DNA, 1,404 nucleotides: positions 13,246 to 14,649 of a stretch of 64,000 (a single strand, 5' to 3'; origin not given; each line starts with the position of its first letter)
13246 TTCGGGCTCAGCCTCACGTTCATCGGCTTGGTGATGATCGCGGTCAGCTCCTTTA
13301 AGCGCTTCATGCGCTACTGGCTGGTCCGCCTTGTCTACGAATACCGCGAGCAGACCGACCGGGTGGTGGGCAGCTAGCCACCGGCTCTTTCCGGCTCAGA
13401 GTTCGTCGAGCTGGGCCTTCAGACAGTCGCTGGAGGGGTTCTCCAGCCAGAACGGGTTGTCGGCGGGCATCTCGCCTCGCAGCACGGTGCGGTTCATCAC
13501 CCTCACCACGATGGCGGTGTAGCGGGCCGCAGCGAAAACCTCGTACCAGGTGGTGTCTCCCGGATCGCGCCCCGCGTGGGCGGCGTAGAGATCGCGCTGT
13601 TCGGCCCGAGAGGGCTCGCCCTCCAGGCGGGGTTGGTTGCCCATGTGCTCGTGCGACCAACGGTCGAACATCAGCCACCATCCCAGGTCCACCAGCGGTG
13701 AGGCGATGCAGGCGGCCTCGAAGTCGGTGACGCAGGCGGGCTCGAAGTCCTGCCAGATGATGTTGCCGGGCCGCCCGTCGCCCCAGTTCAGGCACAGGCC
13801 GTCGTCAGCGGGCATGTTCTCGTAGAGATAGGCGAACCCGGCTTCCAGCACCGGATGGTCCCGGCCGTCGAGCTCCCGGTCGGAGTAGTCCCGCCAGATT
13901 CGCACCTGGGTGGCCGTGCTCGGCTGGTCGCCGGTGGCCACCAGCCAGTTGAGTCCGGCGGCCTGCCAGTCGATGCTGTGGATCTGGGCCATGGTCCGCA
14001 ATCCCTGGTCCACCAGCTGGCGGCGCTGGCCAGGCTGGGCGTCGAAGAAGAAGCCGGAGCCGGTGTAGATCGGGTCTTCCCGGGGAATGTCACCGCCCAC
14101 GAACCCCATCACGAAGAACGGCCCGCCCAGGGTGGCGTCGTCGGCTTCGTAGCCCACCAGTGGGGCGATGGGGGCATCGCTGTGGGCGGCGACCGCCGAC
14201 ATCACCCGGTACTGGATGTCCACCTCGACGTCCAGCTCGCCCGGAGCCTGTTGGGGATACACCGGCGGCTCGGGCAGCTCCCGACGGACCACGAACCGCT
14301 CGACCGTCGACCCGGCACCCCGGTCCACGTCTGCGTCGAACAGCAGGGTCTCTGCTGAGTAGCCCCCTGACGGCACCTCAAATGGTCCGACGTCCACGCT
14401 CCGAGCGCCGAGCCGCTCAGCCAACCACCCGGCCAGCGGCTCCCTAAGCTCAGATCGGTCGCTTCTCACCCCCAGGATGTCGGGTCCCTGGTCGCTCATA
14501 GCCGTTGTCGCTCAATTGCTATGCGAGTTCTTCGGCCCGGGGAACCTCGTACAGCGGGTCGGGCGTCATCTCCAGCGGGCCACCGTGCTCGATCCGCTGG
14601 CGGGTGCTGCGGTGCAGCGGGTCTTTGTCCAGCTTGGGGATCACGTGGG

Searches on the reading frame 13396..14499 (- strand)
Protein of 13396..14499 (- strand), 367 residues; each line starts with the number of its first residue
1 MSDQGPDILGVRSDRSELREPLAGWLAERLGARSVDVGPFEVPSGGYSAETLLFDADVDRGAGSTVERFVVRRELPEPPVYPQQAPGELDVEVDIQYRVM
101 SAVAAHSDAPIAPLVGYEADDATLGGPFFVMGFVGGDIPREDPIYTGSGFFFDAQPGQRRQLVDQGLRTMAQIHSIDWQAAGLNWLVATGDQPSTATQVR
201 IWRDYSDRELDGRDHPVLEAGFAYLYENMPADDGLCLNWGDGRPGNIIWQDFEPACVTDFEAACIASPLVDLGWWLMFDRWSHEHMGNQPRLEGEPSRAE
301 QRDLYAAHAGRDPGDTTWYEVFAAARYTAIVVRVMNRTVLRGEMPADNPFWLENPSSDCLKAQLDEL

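Call 110: search_protein_families(library=pfam, proteins=[window:13396-14499:-], max_evalue=0.001)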
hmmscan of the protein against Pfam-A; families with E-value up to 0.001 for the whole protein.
window:13396-14499:- (367 aa): 1 family
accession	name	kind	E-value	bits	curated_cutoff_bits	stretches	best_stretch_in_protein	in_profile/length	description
PF01636.29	APH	-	9.7e-19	68.5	23.2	1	43-283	5-218/239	Phosphotransferase enzyme family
